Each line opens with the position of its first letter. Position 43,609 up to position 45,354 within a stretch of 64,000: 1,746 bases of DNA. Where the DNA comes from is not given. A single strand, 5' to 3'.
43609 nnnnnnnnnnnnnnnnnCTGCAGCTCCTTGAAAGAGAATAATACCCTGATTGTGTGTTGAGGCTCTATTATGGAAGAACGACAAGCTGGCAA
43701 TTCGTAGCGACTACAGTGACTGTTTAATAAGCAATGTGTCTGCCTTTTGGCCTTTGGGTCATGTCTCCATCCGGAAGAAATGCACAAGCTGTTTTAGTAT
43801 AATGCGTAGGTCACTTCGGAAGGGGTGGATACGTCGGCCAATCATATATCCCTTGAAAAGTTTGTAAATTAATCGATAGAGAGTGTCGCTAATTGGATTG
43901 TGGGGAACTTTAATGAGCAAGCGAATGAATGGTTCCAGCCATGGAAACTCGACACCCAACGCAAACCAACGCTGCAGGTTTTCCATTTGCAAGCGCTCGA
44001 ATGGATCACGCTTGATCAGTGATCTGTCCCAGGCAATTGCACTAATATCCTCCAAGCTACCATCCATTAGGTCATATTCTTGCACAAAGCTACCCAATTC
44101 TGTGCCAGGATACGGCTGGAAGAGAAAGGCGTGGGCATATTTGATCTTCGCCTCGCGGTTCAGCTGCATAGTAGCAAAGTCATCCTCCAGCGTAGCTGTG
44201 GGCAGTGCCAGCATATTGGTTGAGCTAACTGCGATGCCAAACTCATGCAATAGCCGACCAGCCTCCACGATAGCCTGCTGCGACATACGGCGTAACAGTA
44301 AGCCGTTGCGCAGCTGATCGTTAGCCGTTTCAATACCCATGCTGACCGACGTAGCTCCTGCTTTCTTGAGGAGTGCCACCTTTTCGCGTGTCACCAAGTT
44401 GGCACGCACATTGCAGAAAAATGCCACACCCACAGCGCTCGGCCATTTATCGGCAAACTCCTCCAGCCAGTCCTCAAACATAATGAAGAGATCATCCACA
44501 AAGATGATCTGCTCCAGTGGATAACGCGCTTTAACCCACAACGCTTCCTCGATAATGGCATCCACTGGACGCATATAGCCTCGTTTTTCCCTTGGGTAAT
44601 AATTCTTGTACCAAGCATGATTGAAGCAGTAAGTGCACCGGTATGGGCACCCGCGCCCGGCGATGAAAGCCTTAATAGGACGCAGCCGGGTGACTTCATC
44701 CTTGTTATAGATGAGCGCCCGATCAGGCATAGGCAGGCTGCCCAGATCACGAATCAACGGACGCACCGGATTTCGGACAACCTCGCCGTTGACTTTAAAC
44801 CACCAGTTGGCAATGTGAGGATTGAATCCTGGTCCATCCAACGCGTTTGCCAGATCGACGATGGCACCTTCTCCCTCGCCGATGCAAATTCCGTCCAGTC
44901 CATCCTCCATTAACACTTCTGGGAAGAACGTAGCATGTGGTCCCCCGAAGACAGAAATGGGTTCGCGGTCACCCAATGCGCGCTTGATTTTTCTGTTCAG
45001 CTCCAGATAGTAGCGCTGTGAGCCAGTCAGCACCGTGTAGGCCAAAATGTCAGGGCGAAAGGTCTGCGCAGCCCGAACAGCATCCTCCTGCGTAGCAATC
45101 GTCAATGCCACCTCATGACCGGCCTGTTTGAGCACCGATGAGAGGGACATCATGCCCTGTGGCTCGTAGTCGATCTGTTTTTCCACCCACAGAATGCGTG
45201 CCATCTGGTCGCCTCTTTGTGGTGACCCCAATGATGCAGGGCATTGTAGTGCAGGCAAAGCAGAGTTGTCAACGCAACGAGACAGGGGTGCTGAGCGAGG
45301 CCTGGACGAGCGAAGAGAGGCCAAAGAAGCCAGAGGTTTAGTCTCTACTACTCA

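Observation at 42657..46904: Uncharacterised co-directional cluster: FGGY sugar kinase, B12-binding radical SAM enzyme, divergent shikimate-dehydrogenase-like protein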

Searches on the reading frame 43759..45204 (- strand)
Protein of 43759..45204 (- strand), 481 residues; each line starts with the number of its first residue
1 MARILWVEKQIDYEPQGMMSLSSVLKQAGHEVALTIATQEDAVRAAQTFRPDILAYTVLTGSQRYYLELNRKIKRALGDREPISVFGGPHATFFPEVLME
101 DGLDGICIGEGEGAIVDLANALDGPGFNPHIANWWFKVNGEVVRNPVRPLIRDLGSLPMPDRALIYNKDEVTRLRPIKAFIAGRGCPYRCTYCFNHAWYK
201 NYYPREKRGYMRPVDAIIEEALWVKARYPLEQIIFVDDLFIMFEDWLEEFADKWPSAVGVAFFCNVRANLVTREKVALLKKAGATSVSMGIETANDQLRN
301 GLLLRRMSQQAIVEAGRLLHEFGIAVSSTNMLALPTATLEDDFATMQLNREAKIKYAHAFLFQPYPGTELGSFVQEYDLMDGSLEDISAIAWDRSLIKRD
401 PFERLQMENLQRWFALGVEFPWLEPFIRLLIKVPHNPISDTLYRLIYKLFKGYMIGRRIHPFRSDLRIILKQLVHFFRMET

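Call 3: search_protein_families(library=pfam, proteins=[window:43759-45204:-], max_evalue=0.01)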
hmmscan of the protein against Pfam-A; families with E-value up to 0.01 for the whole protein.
window:43759-45204:- (481 aa): 2 families
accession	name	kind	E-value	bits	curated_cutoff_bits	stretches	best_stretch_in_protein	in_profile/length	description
PF04055.27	Radical_SAM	-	5.6e-20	72.6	29.5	1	182-341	3-158/166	Radical SAM superfamily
PF02310.24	B12-binding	-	8.8e-17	61.5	32.1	1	12-118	11-120/121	B12 binding domain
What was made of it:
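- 43759..45204 (-): Class-B-type radical SAM enzyme, 481 aa. It has an N-terminal B12-binding-like Rossmann domain (44851-45171), a radical SAM core (44182-44661), a CxxxCxxC motif at 44626-44649 and a helical C-terminal domain. It belongs to an orphan family found mainly in Chloroflexota. Pfam (call 3).
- On Class B (B12-binding domain) radical SAM: It scores 61.5 bits against 32.1 over residues 12-118 (call 3).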

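Call 4: search_protein_families(library=ncbifam, proteins=[window:43759-45204:-], max_evalue=0.01)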
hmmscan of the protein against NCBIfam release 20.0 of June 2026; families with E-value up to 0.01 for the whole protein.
window:43759-45204:- (481 aa): 22 families
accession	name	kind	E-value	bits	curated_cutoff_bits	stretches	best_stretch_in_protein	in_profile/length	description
TIGR03471.1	HpnJ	equivalog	6.9e-25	87.9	577.6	1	39-380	59-393/472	hopanoid biosynthesis associated radical SAM protein HpnJ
TIGR02026.1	BchE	equivalog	2.2e-23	82.9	481.35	1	12-372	19-385/497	magnesium-protoporphyrin IX monomethyl ester anaerobic oxidative cyclase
NF050148.1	rSAM_ApyD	equivalog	1.4e-20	73.2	750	1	43-372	67-391/645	RiPP biosynthesis radical SAM protein ApyD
TIGR04013.1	B12_SAM_MJ_1487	hypoth_equivalog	7.2e-20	71.2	251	2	18-194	13-168/382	TIGR04013 family B12-binding domain/radical SAM domain-containing protein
TIGR04367.1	HpnR_B12_rSAM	equivalog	1.5e-18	66.6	650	1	11-370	18-369/490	hopanoid C-3 methylase HpnR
TIGR04295.1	B12_rSAM_oligo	hypoth_equivalog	8.8e-17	60.9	400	1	22-311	32-322/422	TIGR04295 family B12-binding domain-containing radical SAM protein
TIGR04072.2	rSAM_ladder_B12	equivalog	1.4e-16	60.2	360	1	15-340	18-337/443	lipid biosynthesis B12-binding/radical SAM protein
TIGR04385.1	B12_rSAM_cofa1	equivalog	3.5e-15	56.1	450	1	85-338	103-350/438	B12 lower ligand biosynthesis radical SAM protein BzaD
TIGR04014.1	B12_SAM_MJ_0865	equivalog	3.9e-14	52.3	360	2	17-221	13-198/434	methyl-coenzyme M reductase glutamine C-methyltransferase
TIGR03975.1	rSAM_ocin_1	subfamily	5.9e-12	44.9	281.85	1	40-337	118-415/606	RiPP maturation radical SAM C-methyltransferase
TIGR04479.1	bcpD_PhpK_rSAM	subfamily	9.5e-12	44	600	1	110-352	179-409/504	PhpK family radical SAM P-methyltransferase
NF033070.1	rSAM_AprD4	equivalog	1.6e-10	40.5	500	1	148-387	164-403/456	AprD4 family radical SAM diol-dehydratase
NF033712.0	B12_rSAM_KedN5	subfamily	1.9e-09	36.3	700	1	47-194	59-212/624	KedN5 family methylcobalamin-dependent radical SAM C-methyltransferase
NF038361.1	rSAM_Sden_1168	equivalog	4.1e-09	35.5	575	1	53-370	143-469/560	Sden_1168 family B12-binding radical SAM P-methyltransferase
NF004580.0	PRK05926.1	equivalog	1.2e-07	31.3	583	1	186-348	78-244/370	hypothetical protein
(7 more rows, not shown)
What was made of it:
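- Closest known: Class B. Different: The best NCBIfam scores are 88 bits (HpnJ, cut-off 578) and 83 bits (BchE, cut-off 481) (call 4).
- Closest known: AprD4/AprD3 radical SAM diol dehydratase plus NADPH-dependent reductase pair. Different: The AprD4 family score is 40 bits against a cut-off of 500 (call 4).
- The AprD4 NCBIfam score is 40 bits against a cut-off of 500, and HpnJ and BchE score higher (call 4).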

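Call 5: find_homologous_proteins(query=window:43759-45204:-, max_evalue=1e-10)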
Query window:43759-45204:- (481 aa): 2286 proteins with E <= 1e-10 among 8000 candidates; the best 120 are listed.
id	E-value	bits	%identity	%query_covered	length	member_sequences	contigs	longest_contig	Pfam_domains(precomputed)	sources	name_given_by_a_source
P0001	0.0e+0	1018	90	100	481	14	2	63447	PF04055.28,PF02310.25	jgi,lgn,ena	-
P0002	2.3e-269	912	80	100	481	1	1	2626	PF04055.28,PF02310.25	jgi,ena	-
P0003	1.5e-268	909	80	100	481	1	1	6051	PF04055.28,PF02310.25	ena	-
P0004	2.6e-268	908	80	100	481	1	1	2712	PF04055.28,PF02310.25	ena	-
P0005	1.6e-267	906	79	100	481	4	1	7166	PF04055.28,PF02310.25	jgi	jgi:anaerobic magnesium-protoporphyrin IX monomethyl ester cyclase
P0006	2.2e-265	899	78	100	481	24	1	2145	PF04055.28,PF02310.25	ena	-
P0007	1.0e-264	897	78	100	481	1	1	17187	PF04055.28,PF02310.25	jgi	jgi:anaerobic magnesium-protoporphyrin IX monomethyl ester cyclase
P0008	1.2e-263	893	79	100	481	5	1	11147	PF04055.28,PF02310.25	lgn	-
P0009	2.4e-263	892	81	96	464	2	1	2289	PF04055.28,PF02310.25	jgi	jgi:anaerobic magnesium-protoporphyrin IX monomethyl ester cyclase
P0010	3.6e-262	888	77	100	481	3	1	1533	PF04055.28,PF02310.25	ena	-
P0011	5.7e-250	848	74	100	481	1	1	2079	PF04055.28,PF02310.25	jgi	jgi:anaerobic magnesium-protoporphyrin IX monomethyl ester cyclase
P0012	4.6e-248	842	74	100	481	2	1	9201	PF04055.28,PF02310.25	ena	-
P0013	2.6e-242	823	71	100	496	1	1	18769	PF04055.28,PF02310.25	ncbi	-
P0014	3.1e-239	812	70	100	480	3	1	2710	PF04055.28,PF02310.25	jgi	jgi:radical SAM superfamily enzyme YgiQ (UPF0313 family)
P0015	6.2e-239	812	69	100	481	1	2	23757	PF04055.28,PF02310.25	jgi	jgi:anaerobic magnesium-protoporphyrin IX monomethyl ester cyclase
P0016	7.9e-239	811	71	100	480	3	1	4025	PF04055.28,PF02310.25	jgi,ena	-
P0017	2.8e-237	806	70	100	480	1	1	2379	PF04055.28,PF02310.25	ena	-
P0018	4.4e-236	802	70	100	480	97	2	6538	PF04055.28,PF02310.25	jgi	jgi:anaerobic magnesium-protoporphyrin IX monomethyl ester cyclase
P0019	8.7e-234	795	69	100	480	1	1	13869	PF04055.28,PF02310.25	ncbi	-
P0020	1.6e-233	794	69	100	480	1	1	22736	PF04055.28,PF02310.25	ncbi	-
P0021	1.6e-232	790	69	100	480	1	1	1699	PF04055.28,PF02310.25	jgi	jgi:radical SAM superfamily enzyme YgiQ (UPF0313 family)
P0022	3.2e-226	770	67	100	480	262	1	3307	PF04055.28,PF02310.25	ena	-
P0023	1.8e-221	754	66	100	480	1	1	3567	PF04055.28,PF02310.25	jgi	-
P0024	2.0e-221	754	64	100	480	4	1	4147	PF04055.28,PF02310.25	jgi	jgi:radical SAM superfamily enzyme YgiQ (UPF0313 family)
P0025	1.3e-220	751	65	100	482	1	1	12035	PF04055.28,PF02310.25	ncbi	ncbi:MAG: B12-binding domain-containing radical SAM protein [Anaerolineae bacterium]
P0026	2.3e-220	750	66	100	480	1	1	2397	PF04055.28,PF02310.25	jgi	jgi:radical SAM superfamily enzyme YgiQ (UPF0313 family)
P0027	2.3e-219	747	66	100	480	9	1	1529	PF04055.28,PF02310.25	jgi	jgi:radical SAM superfamily enzyme YgiQ (UPF0313 family)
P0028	4.2e-218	743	65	100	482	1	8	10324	PF04055.28,PF02310.25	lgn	-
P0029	9.9e-218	742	65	100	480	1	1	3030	PF04055.28,PF02310.25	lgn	-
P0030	1.8e-216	737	64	100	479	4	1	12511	PF04055.28,PF02310.25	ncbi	-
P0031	1.9e-216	737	65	100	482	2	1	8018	PF04055.28,PF02310.25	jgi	jgi:anaerobic magnesium-protoporphyrin IX monomethyl ester cyclase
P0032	4.5e-216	736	64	100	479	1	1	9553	PF04055.28,PF02310.25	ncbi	-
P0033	7.6e-216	735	64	100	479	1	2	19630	PF04055.28,PF02310.25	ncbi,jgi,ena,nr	ncbi:MAG TPA: B12-binding domain-containing radical SAM protein [Chloroflexi bacterium]|nr:MAG: hypo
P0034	1.3e-215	735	63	100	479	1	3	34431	PF04055.28,PF02310.25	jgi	jgi:radical SAM superfamily enzyme YgiQ (UPF0313 family)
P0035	8.1e-215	732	64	100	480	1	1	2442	PF04055.28,PF02310.25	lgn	-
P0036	1.1e-213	728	63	100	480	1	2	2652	PF04055.28,PF02310.25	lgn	-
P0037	2.1e-213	727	63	100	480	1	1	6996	PF04055.28,PF02310.25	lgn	-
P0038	2.3e-213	727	64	100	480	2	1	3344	PF04055.28,PF02310.25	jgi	-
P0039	3.8e-213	726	64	100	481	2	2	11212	PF04055.28,PF02310.25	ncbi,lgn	-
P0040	6.1e-213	726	64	100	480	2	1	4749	PF04055.28,PF02310.25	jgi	-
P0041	2.6e-212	724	65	100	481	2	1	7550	PF04055.28,PF02310.25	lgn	-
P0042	3.0e-212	723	61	100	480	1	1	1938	PF04055.28,PF02310.25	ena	-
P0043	3.2e-212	723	65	100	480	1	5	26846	PF04055.28,PF02310.25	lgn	-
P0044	1.7e-211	721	62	100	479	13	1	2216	PF04055.28,PF02310.25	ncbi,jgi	-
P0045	3.8e-211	720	63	100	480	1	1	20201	PF04055.28,PF02310.25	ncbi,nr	ncbi:radical SAM protein [Anaerolineales bacterium HSG24]|nr:radical SAM protein [Anaerolineales bac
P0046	2.2e-210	717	63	100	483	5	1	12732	PF04055.28,PF02310.25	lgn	-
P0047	7.2e-210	716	63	100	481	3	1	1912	PF04055.28,PF02310.25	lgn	-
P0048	1.1e-209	715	63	100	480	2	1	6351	PF04055.28,PF02310.25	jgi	-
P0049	2.0e-209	714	62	100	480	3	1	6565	PF04055.28,PF02310.25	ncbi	ncbi:MAG: radical SAM protein [Chloroflexota bacterium]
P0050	8.0e-209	712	62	99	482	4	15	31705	PF04055.28,PF02310.25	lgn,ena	-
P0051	6.4e-208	709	60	99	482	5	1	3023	PF04055.28,PF02310.25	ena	-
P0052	1.5e-207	708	65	96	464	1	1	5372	PF04055.28,PF02310.25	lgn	-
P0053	4.5e-207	706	62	100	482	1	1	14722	PF04055.28,PF02310.25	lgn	-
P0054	7.5e-207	706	62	100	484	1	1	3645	PF04055.28,PF02310.25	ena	-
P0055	8.5e-207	706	61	100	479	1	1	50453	PF04055.28,PF02310.25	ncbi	-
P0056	4.1e-206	703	61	99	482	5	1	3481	PF04055.28,PF02310.25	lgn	-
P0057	4.7e-206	703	60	100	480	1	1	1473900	PF04055.28,PF02310.25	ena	-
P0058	2.2e-205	701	61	100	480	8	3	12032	PF04055.28,PF02310.25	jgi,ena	jgi:radical SAM superfamily enzyme YgiQ (UPF0313 family)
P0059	2.3e-205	701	63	100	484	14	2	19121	PF04055.28,PF02310.25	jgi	jgi:anaerobic magnesium-protoporphyrin IX monomethyl ester cyclase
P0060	2.6e-205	701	62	100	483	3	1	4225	PF04055.28,PF02310.25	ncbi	-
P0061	3.9e-205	700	60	100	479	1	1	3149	PF04055.28,PF02310.25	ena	-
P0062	6.7e-205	699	61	100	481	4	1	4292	PF04055.28,PF02310.25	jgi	jgi:radical SAM superfamily enzyme YgiQ (UPF0313 family)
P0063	7.4e-205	699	62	100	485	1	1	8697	PF04055.28,PF02310.25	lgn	-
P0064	9.6e-205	699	62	100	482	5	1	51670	PF04055.28,PF02310.25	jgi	-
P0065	1.3e-204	698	62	100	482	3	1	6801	PF04055.28,PF02310.25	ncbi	-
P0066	1.3e-204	698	60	100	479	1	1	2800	PF04055.28,PF02310.25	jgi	-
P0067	1.5e-204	698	61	100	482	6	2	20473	PF04055.28,PF02310.25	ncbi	-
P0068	4.5e-204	697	62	99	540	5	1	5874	PF04055.28,PF02310.25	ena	-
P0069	3.5e-203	694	60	100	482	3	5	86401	PF04055.28,PF02310.25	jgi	jgi:anaerobic magnesium-protoporphyrin IX monomethyl ester cyclase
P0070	4.3e-203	693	61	100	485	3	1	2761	PF04055.28,PF02310.25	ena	-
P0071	4.4e-203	693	61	100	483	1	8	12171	PF04055.28,PF02310.25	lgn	-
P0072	5.0e-203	693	61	100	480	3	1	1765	PF04055.28,PF02310.25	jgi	jgi:radical SAM superfamily enzyme YgiQ (UPF0313 family)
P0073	9.7e-202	689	61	100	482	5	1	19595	PF04055.28,PF02310.25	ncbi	-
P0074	1.6e-201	688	61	98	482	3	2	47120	PF04055.28,PF02310.25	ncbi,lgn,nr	ncbi:MAG: B12-binding domain-containing radical SAM protein [Caldilineales bacterium]|nr:B12-binding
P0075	9.4e-201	686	61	100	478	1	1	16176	PF04055.28,PF02310.25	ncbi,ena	-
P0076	1.1e-200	685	61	100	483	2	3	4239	PF04055.28,PF02310.25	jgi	jgi:anaerobic magnesium-protoporphyrin IX monomethyl ester cyclase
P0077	4.2e-200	683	60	99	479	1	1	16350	PF04055.28,PF02310.25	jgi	-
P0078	1.6e-199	682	58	100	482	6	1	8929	PF04055.28,PF02310.25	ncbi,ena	-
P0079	3.8e-199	680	60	100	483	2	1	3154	PF04055.28,PF02310.25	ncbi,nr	ncbi:MAG TPA: radical SAM protein [Caldilineaceae bacterium]|nr:radical SAM protein [Caldilineaceae 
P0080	7.6e-199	679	59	100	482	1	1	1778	PF04055.28,PF02310.25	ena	-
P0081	7.9e-199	679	60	98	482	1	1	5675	PF04055.28,PF02310.25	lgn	-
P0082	8.8e-199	679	59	100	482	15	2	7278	PF04055.28,PF02310.25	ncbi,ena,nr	ncbi:MAG TPA: B12-binding domain-containing radical SAM protein [Caldilineae bacterium]|nr:B12-bindi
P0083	1.1e-198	679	61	100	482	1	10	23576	PF04055.28,PF02310.25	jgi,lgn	-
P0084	2.0e-198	678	61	100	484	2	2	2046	PF04055.28,PF02310.25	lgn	-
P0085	2.5e-198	678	60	100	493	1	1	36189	PF04055.28,PF02310.25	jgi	jgi:anaerobic magnesium-protoporphyrin IX monomethyl ester cyclase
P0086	3.2e-198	677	60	99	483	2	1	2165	PF04055.28,PF02310.25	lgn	-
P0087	3.6e-198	677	60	98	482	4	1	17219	PF04055.28,PF02310.25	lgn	-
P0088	3.9e-198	677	60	100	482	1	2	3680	PF04055.28,PF02310.25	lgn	-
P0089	4.6e-198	677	60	100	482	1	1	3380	PF04055.28,PF02310.25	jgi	jgi:anaerobic magnesium-protoporphyrin IX monomethyl ester cyclase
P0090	1.1e-197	675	59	100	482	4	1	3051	PF04055.28,PF02310.25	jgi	jgi:anaerobic magnesium-protoporphyrin IX monomethyl ester cyclase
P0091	1.2e-197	675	60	100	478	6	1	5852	PF04055.28,PF02310.25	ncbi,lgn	-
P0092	2.1e-197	675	59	100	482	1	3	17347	PF04055.28,PF02310.25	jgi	jgi:anaerobic magnesium-protoporphyrin IX monomethyl ester cyclase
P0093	5.4e-197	673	60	100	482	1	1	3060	PF04055.28,PF02310.25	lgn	-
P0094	1.2e-196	672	59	100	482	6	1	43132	PF04055.28,PF02310.25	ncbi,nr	ncbi:MAG: B12-binding domain-containing radical SAM protein [Caldilineaceae bacterium]|nr:B12-bindin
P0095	6.5e-196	670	60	99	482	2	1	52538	PF04055.28,PF02310.25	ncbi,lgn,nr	ncbi:B12-binding domain-containing radical SAM protein [Chloroflexi bacterium TSY]|nr:B12-binding do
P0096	8.5e-196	669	59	100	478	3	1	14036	PF04055.28,PF02310.25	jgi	-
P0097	2.1e-195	668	59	100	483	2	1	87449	PF04055.28,PF02310.25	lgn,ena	-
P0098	3.8e-195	667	60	100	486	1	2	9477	PF04055.28,PF02310.25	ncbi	-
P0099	6.4e-195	666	60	96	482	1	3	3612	PF04055.28,PF02310.25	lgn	-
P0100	6.6e-195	666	60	96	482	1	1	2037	PF04055.28,PF02310.25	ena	-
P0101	6.7e-195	666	59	100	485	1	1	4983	PF04055.28,PF02310.25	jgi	-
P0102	2.0e-194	665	59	97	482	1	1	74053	PF04055.28,PF02310.25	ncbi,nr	ncbi:MAG: radical SAM protein [Chloroflexota bacterium]|nr:radical SAM protein [Chloroflexota bacter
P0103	2.8e-194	664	59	100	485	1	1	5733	PF04055.28,PF02310.25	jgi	jgi:anaerobic magnesium-protoporphyrin IX monomethyl ester cyclase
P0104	8.4e-194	663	60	99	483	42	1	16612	PF04055.28,PF02310.25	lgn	-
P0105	1.0e-193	662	61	100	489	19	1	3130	PF04055.28,PF02310.25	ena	-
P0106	7.0e-193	660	59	100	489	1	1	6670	PF04055.28,PF02310.25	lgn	-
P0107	9.1e-193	659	59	100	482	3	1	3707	PF04055.28,PF02310.25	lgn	-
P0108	1.8e-192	658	60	100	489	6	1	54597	PF04055.28,PF02310.25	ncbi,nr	ncbi:MAG: radical SAM protein [Anaerolineae bacterium]|nr:radical SAM protein [Anaerolineae bacteriu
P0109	1.9e-192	658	65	91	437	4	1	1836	PF04055.28,PF02310.25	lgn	-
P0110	3.2e-192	657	59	100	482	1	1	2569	PF04055.28,PF02310.25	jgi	jgi:radical SAM superfamily enzyme YgiQ (UPF0313 family)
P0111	1.9e-191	655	59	100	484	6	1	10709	PF04055.28,PF02310.25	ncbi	-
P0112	2.2e-191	655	57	100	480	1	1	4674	PF04055.28,PF02310.25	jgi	jgi:anaerobic magnesium-protoporphyrin IX monomethyl ester cyclase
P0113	2.3e-191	655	58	98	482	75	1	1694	PF04055.28,PF02310.25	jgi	jgi:anaerobic magnesium-protoporphyrin IX monomethyl ester cyclase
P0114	1.0e-190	653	60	96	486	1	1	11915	PF04055.28,PF02310.25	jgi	jgi:anaerobic magnesium-protoporphyrin IX monomethyl ester cyclase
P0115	3.1e-190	651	57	100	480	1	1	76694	PF04055.28,PF02310.25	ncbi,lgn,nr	ncbi:MAG: B12-binding domain-containing radical SAM protein [Chloroflexi bacterium]|nr:B12-binding d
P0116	3.1e-189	648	58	97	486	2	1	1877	PF04055.28,PF02310.25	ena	-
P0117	3.2e-189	648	57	100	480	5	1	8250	PF04055.28,PF02310.25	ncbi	-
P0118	3.4e-189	647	58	100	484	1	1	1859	PF04055.28,PF02310.25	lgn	-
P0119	5.0e-189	647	58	100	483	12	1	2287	PF04055.28,PF02310.25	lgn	-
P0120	8.1e-188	643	58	98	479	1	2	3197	PF04055.28,PF02310.25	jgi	jgi:radical SAM superfamily enzyme YgiQ (UPF0313 family)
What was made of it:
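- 43759..45204 (-): There are 2286 homologues at E<=1e-10 among the 8000 candidates scored, at 57-60 % identity in MAGs (metagenome-assembled genomes) labelled Anaerolineae, Caldilineae or Chloroflexi (call 5).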

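Call 7: find_encoding_contigs(protein=P0057, flank=10000, max_places=3)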
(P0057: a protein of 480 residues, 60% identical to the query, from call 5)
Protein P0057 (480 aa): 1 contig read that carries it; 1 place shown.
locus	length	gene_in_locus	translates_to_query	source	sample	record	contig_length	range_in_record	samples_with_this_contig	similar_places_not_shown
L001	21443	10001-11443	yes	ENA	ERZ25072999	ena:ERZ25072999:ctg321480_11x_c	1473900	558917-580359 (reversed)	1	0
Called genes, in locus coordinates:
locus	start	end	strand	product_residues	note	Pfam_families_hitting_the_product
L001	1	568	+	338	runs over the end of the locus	PF00180:Iso_dh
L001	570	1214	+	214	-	PF10604:Polyketide_cyc2 (weak)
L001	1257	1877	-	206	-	PF05724:TPMT, PF13489:Methyltransf_23 (weak), PF08241:Methyltransf_11, PF08242:Methyltransf_12, PF13649:Methyltransf_25, PF13847:Methyltransf_31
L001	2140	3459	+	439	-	PF13546:DDE_5, PF01609:DDE_Tnp_1 (weak)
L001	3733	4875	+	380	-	PF00890:FAD_binding_2, PF01266:DAO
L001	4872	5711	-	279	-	PF09296:NUDIX-like, PF09297:Zn_ribbon_NUD, PF00293:NUDIX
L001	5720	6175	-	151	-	PF03473:MOSC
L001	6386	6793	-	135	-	PF01323:DSBA, PF13743:Thioredoxin_5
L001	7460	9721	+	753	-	-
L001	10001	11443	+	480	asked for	PF02310:B12-binding, PF04055:Radical_SAM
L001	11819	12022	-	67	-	PF15919:HicB_lk_antitox (weak), PF21748:UPF0150 (weak)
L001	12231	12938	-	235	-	PF13489:Methyltransf_23, PF01728:FtsJ (faint), PF05175:MTS (weak), PF13847:Methyltransf_31, PF08241:Methyltransf_11, PF08242:Methyltransf_12, PF13649:Methyltransf_25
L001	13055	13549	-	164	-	-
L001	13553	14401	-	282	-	PF01261:AP_endonuc_2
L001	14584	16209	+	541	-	PF07905:PucR, PF17853:GGDEF_2, PF13556:HTH_30, PF02954:HTH_8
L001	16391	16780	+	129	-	PF00383:dCMP_cyt_deam_1, PF08211:dCMP_cyt_deam_2, PF26947:CDL (weak)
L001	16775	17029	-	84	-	-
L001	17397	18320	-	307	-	-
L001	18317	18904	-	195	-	-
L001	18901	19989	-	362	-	-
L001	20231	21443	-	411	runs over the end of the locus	PF07690:MFS_1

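Call 8: find_encoding_contigs(protein=P0115, flank=10000, max_places=3)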
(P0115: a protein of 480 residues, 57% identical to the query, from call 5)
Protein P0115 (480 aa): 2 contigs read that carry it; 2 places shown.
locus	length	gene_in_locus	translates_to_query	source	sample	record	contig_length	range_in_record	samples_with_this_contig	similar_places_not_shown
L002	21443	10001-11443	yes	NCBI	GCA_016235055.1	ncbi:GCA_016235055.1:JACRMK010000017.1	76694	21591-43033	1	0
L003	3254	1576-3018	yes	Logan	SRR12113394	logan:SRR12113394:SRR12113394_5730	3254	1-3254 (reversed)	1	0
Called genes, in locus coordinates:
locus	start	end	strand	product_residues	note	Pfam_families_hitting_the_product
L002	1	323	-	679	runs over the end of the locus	PF01590:GAF (weak), PF13185:GAF_2, PF01590:GAF, PF13185:GAF_2, PF13492:GAF_3, PF08448:PAS_4, PF00512:HisKA, PF02518:HATPase_c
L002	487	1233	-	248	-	PF00072:Response_reg, PF00486:Trans_reg_C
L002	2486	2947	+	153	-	-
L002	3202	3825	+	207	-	PF04203:Sortase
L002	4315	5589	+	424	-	PF00669:Flagellin_N, PF00700:Flagellin_C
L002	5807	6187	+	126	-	PF02561:FliS (faint)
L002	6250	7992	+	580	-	PF02465:FliD_N, PF07195:FliD_C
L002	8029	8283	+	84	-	-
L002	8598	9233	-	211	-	PF01022:HTH_5, PF01047:MarR (weak), PF12802:MarR_2 (weak), PF12840:HTH_20 (weak), PF13412:HTH_24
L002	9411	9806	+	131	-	PF01521:Fe-S_biosyn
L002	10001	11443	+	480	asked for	PF02310:B12-binding, PF04055:Radical_SAM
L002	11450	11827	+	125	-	PF09969:DUF2203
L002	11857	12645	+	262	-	PF19567:CpsB_CapC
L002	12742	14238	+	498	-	PF02310:B12-binding, PF04055:Radical_SAM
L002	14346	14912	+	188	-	PF05685:Uma2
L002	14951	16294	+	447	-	PF02310:B12-binding, PF04055:Radical_SAM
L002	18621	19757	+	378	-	PF04055:Radical_SAM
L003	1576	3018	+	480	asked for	PF02310:B12-binding, PF04055:Radical_SAM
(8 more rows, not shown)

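Call 9: find_encoding_contigs(protein=P0097, flank=10000, max_places=3)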
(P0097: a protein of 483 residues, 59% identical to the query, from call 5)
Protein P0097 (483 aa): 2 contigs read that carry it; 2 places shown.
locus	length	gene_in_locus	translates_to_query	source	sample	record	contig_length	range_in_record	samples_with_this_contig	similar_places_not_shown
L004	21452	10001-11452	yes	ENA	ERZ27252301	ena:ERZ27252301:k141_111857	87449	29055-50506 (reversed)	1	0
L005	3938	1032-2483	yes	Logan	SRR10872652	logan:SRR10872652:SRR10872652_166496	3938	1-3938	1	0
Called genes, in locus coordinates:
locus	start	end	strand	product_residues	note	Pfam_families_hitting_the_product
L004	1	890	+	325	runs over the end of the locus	-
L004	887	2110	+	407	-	PF00155:Aminotran_1_2, PF01041:DegT_DnrJ_EryC1, PF01053:Cys_Met_Meta_PP (weak), PF01212:Beta_elim_lyase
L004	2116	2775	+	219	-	PF02397:Bac_transf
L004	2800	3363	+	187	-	-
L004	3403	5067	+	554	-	PF01073:3Beta_HSD, PF01370:Epimerase, PF02719:Polysacc_synt_2, PF04321:RmlD_sub_bind, PF05368:NmrA (weak), PF13460:NAD_binding_10, PF16363:GDP_Man_Dehyd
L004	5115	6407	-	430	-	PF00270:DEAD, PF04851:ResIII (weak), PF00271:Helicase_C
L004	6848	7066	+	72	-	PF13459:Fer4_15, PF13370:Fer4_13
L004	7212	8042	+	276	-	PF00753:Lactamase_B, PF23023:Anti-Pycsar_Apyc1 (weak), PF12706:Lactamase_B_2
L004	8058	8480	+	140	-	PF02579:Nitro_FeMo-Co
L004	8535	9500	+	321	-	PF04055:Radical_SAM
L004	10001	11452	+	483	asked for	PF02310:B12-binding, PF04055:Radical_SAM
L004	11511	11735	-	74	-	-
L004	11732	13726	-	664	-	-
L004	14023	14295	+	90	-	PF20068:Amphi-Trp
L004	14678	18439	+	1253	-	PF07694:5TM-5TMR_LYT, PF00989:PAS, PF08448:PAS_4, PF13426:PAS_9, PF13188:PAS_8, PF08448:PAS_4, PF00989:PAS, PF08448:PAS_4, +8 more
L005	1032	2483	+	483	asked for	PF02310:B12-binding, PF04055:Radical_SAM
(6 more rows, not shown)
